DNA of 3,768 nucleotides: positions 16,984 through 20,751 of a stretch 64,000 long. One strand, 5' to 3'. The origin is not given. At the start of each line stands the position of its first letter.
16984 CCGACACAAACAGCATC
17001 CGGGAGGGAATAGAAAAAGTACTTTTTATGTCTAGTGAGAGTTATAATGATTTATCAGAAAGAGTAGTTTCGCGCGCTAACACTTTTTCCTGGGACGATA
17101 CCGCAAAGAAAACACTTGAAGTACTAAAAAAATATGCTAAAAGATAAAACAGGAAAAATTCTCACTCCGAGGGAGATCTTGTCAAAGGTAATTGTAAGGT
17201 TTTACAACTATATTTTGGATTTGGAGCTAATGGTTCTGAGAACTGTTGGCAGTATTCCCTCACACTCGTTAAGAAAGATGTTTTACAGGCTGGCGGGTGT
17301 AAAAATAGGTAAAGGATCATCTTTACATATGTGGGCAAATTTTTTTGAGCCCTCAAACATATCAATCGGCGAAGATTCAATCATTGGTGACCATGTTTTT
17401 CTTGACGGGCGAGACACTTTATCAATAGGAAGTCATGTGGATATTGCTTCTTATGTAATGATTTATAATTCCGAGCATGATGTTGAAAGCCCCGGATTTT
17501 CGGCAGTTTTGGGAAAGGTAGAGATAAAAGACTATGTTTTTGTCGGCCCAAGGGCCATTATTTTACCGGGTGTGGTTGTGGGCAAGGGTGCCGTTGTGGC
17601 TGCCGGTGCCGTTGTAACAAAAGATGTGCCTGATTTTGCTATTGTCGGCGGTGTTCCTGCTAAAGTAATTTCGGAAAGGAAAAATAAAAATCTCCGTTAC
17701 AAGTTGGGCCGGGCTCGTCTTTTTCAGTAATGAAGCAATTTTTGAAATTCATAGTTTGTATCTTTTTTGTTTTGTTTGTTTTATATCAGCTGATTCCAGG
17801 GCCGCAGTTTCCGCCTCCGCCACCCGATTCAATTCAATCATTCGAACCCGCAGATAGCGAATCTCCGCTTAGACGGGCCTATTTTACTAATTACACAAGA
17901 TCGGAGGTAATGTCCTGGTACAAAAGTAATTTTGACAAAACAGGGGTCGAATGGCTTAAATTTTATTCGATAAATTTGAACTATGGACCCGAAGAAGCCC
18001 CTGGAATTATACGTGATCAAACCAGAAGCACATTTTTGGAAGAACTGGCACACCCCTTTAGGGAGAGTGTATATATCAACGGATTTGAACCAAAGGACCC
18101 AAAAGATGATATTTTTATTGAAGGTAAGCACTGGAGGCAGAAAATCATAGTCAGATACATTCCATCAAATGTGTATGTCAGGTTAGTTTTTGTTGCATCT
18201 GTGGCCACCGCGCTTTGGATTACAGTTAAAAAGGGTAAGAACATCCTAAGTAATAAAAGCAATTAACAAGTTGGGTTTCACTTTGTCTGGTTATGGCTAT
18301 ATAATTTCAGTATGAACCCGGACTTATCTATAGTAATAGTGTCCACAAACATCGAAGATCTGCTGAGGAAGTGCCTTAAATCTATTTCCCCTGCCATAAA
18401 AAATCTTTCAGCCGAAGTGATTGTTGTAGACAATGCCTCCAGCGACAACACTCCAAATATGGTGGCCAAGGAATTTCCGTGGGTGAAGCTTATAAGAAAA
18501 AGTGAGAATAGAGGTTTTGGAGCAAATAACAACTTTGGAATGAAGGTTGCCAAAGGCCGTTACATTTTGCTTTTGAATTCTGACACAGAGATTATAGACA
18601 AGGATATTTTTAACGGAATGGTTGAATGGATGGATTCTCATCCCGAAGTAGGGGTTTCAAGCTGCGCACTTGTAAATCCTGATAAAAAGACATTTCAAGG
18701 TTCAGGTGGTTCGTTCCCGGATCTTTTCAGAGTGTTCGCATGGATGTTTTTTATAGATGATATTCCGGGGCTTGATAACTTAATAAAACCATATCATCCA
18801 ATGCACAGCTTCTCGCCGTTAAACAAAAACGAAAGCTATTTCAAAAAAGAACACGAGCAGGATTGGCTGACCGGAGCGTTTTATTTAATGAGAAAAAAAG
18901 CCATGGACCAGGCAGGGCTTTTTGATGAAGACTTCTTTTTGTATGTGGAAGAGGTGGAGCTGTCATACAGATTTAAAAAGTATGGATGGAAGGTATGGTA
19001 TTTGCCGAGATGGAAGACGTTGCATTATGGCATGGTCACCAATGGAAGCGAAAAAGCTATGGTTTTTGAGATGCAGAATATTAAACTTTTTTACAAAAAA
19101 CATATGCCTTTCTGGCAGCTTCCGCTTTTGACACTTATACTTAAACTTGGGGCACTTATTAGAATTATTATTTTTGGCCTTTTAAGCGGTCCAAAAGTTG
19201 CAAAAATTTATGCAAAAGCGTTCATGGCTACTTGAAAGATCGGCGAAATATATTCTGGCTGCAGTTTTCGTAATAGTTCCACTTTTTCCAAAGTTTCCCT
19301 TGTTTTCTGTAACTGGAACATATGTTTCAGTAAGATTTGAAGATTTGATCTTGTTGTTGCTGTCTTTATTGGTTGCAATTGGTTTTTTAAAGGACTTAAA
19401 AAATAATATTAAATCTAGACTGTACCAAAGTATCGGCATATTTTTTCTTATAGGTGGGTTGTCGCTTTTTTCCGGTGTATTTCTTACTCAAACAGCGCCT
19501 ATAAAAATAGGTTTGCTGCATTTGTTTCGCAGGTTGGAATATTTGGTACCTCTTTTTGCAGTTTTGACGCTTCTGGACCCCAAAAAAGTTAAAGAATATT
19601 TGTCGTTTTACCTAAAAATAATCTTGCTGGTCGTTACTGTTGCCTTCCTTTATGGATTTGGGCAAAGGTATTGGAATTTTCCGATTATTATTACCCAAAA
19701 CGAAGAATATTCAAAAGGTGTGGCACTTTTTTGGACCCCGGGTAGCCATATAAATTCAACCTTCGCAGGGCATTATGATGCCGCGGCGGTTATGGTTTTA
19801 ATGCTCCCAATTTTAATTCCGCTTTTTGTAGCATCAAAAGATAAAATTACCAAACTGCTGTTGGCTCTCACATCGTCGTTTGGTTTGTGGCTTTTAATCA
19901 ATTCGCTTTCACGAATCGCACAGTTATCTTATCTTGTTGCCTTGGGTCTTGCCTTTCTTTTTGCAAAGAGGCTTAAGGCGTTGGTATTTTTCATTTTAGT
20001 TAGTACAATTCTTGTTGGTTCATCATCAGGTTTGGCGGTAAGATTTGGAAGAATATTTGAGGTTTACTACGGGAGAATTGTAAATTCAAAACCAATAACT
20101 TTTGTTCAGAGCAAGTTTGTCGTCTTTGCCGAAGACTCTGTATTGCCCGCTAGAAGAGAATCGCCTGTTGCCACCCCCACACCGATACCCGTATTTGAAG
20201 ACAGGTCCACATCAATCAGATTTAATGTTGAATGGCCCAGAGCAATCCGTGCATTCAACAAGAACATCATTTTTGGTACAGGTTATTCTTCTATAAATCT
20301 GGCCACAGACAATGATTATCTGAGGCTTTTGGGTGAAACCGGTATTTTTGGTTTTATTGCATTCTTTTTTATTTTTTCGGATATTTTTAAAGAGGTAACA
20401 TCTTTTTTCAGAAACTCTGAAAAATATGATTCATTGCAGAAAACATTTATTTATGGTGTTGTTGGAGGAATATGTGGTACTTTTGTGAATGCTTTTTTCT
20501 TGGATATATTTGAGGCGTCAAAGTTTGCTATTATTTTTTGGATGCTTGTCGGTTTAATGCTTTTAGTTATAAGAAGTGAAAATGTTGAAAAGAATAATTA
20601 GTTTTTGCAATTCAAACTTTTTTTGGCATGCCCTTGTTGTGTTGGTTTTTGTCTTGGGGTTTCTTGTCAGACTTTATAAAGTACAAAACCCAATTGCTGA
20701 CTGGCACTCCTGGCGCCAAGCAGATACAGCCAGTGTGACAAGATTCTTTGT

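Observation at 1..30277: About 30 kb surface-glycan megacluster, a complete Wzx/Wzy-type assembly line with unusually many glycosyltransferases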

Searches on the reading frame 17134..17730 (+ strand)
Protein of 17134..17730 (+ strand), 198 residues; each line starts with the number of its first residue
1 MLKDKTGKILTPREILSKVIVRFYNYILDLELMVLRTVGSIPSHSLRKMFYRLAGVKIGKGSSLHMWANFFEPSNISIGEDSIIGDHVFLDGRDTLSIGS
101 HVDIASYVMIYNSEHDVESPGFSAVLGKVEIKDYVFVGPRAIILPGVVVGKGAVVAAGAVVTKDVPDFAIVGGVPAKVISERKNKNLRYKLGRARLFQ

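Call 4: search_protein_families(library=pfam, proteins=[window:17134-17730:+], max_evalue=0.01)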
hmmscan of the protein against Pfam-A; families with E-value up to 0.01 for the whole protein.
window:17134-17730:+ (198 aa): 3 families
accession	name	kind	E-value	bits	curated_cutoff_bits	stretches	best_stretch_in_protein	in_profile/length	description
PF00132.30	Hexapep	-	2.8e-15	55.7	27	1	129-163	2-36/36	Bacterial transferase hexapeptide (six repeats)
PF14602.12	Hexapep_2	-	1.7e-07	31.3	27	1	135-163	8-34/34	Hexapeptide repeat of succinyl-transferase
PF25084.1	LbH_EIF2B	-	0.0022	18.4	54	0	74-165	20-97/105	EIF2B subunit epsilon LbH domain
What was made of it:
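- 17134..17730 (+): g15: left-handed beta-helix O-acetyltransferase (core). Hexapep 55.7 bits (call 4).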

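Call 54: search_protein_families(library=ncbifam, proteins=[window:17134-17730:+], max_evalue=0.001)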
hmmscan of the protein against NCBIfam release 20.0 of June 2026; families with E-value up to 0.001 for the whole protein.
window:17134-17730:+ (198 aa): 41 families (the best 25 are shown)
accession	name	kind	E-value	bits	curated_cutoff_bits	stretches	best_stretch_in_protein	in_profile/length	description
NF007797.0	PRK10502.1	subfamily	5.6e-27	94.6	192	1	40-185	37-182/183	WcaF family extracellular polysaccharide biosynthesis acetyltransferase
NF038307.1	EPS_acetyl_HpsU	equivalog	5.6e-21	74.9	305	1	42-180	38-176/178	hormogonium polysaccharide biosynthesis acetyltransferase HpsU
NF058585.1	HptprglPActTf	PfamEq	9e-20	70.9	300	1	126-187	104-165/172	heptaprenylglyceryl phosphate O-acetyltransferase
TIGR03532.1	DapD_Ac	equivalog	2.3e-19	69.9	231.75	1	76-186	117-218/231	2,3,4,5-tetrahydropyridine-2,6-dicarboxylate N-acetyltransferase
TIGR03308.1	phn_thr-fam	hypoth_equivalog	7.2e-19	68.4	201.65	1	128-188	108-168/204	phosphonate metabolim protein, transferase hexapeptide repeat family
NF007240.0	PRK09677.1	equivalog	1.8e-17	63.4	243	1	67-184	57-186/192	putative lipopolysaccharide biosynthesis O-acetyl transferase WbbJ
NF007499.0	PRK10092.1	equivalog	2.7e-17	63.2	314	1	86-180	85-181/183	maltose O-acetyltransferase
TIGR03570.1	NeuD_NnaD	subfamily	1.3e-15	57.5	160.8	1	75-177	99-202/202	NeuD/PglB/VioB family sugar acetyltransferase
TIGR04008.1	WcaF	equivalog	2.4e-15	56.9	326.3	1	46-182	42-178/180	colanic acid biosynthesis acetyltransferase WcaF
NF041874.1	EPS_EpsC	equivalog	1.1e-14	54.6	150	1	40-182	30-167/168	serine O-acetyltransferase EpsC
NF007076.0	PRK09527.1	equivalog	1.9e-14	53.5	347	1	56-189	68-192/203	galactoside O-acetyltransferase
NF033468.1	stregram_VatI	exception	4.1e-14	52.9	415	1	126-185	110-169/208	streptogramin A O-acetyltransferase Vat(I)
NF000311.1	Vat_ABCDEFH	equivalog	4.7e-14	52.4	300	1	126-187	108-169/201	Vat family streptogramin A O-acetyltransferase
NF000490.1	chloram_CatB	equivalog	1.6e-13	50.5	350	1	125-184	107-166/210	type B chloramphenicol O-acetyltransferase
TIGR01172.1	cysE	equivalog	7.4e-13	48.8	210.65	1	33-177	23-162/162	serine O-acetyltransferase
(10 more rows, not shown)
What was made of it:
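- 17134..17730 (+): WcaF-family 94.6 bits, below its cut-off (call 54).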

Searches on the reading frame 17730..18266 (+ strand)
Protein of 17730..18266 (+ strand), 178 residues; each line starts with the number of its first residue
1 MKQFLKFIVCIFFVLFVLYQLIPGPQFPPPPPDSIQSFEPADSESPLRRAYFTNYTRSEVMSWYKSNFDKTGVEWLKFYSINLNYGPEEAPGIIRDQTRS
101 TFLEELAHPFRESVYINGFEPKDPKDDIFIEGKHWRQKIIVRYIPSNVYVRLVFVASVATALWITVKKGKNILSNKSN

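Call 4: search_protein_families(library=pfam, proteins=[window:17730-18266:+], max_evalue=0.01)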
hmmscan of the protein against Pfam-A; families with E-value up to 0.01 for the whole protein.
window:17730-18266:+ (178 aa): 0 families

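Call 12: search_protein_families(library=ncbifam, proteins=[window:17730-18266:+], max_evalue=0.01)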
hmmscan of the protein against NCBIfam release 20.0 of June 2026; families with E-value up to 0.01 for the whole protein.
window:17730-18266:+ (178 aa): 0 families
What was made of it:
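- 17730..18266 (+): g16: orphan bitopic membrane protein, specific to this lineage, function unknown (core). No Pfam or NCBIfam hit (calls 4, 12).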

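Call 59: find_homologous_proteins(query=window:17730-18266:+, max_evalue=0.001)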
Query window:17730-18266:+ (178 aa): 833 proteins with E <= 0.001 among 867 candidates; the best 120 are listed.
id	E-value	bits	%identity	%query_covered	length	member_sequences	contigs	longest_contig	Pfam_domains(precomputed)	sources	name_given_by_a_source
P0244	5.6e-117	406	100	100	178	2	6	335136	-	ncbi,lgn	-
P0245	3.8e-76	273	68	94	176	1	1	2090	-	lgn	-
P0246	2.1e-61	225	64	90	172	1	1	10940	-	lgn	-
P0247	4.4e-61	224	66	87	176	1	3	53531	-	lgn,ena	-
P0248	2.2e-59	218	60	92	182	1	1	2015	-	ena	-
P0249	1.6e-58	215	58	97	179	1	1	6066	-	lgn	-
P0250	3.0e-58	215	60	95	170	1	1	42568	-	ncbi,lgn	ncbi:MAG: hypothetical protein ACOYT7_02505 [Patescibacteria group bacterium]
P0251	1.0e-57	213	57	92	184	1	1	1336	-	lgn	-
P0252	2.3e-57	212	57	94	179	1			-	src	-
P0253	3.2e-57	211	54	99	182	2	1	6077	-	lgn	-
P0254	3.9e-57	211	59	98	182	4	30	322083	-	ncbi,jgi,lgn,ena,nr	ncbi:hypothetical protein A3A76_03595 [Candidatus Woesebacteria bacterium RIFCSPLOWO2_01_FULL_39_23]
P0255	5.2e-57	211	58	88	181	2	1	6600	-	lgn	-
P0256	8.8e-57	210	61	74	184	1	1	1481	-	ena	-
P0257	9.3e-57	210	62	83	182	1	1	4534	-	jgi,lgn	-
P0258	1.0e-56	210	55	96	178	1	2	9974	-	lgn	-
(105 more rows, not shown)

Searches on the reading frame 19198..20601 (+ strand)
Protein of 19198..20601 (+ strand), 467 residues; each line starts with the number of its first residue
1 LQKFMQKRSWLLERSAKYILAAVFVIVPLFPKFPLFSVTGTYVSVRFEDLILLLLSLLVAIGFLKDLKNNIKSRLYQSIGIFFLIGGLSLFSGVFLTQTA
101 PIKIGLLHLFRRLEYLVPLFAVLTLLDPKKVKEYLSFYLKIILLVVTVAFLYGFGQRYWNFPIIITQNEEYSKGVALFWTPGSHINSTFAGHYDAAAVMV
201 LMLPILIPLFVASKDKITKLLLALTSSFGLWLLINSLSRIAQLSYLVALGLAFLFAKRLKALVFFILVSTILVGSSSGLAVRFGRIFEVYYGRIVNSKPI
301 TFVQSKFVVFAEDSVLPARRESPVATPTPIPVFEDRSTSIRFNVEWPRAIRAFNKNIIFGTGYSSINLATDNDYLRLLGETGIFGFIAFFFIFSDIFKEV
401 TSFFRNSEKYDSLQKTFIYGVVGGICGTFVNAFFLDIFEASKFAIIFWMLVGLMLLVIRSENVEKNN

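Call 4: search_protein_families(library=pfam, proteins=[window:19198-20601:+], max_evalue=0.01)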
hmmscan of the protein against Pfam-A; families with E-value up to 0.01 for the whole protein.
window:19198-20601:+ (467 aa): 1 family
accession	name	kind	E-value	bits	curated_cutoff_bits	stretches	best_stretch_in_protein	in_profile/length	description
PF04932.20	Wzy_C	-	1e-11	45.3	31.7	1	228-390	5-149/149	O-Antigen ligase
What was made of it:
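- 19198..20601 (+): g18: Wzy_C-domain polytopic protein (polymerase or ligase/O-oligosaccharyltransferase) (core). Wzy_C 45.3 bits at residues 228-390 (call 4).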

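Call 35: search_solved_structures(query=window:19198-20601:+, max_evalue=1)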
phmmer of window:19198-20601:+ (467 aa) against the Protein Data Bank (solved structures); distinct sequences matched with E-value up to 1: 2.
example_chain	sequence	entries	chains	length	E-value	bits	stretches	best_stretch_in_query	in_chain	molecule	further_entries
2v28_A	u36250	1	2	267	0.18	14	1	382-440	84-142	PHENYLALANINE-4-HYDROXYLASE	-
2v27_A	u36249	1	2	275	0.19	14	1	382-440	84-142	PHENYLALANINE HYDROXYLASE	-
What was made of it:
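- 19198..20601 (+): No PDB sequence match (call 35).
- Tried and rejected: A sequence search of PDB with g18 (Wzy_C) gave nothing useful (call 35).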

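Call 54: search_protein_families(library=ncbifam, proteins=[window:19198-20601:+], max_evalue=0.001)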
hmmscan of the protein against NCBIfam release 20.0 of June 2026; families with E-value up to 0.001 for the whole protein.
window:19198-20601:+ (467 aa): 0 families
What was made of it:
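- On Wzx/Wzy-dependent polysaccharide pathway: It has no NCBIfam hit (call 54) and no PDB sequence hit (call 35).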
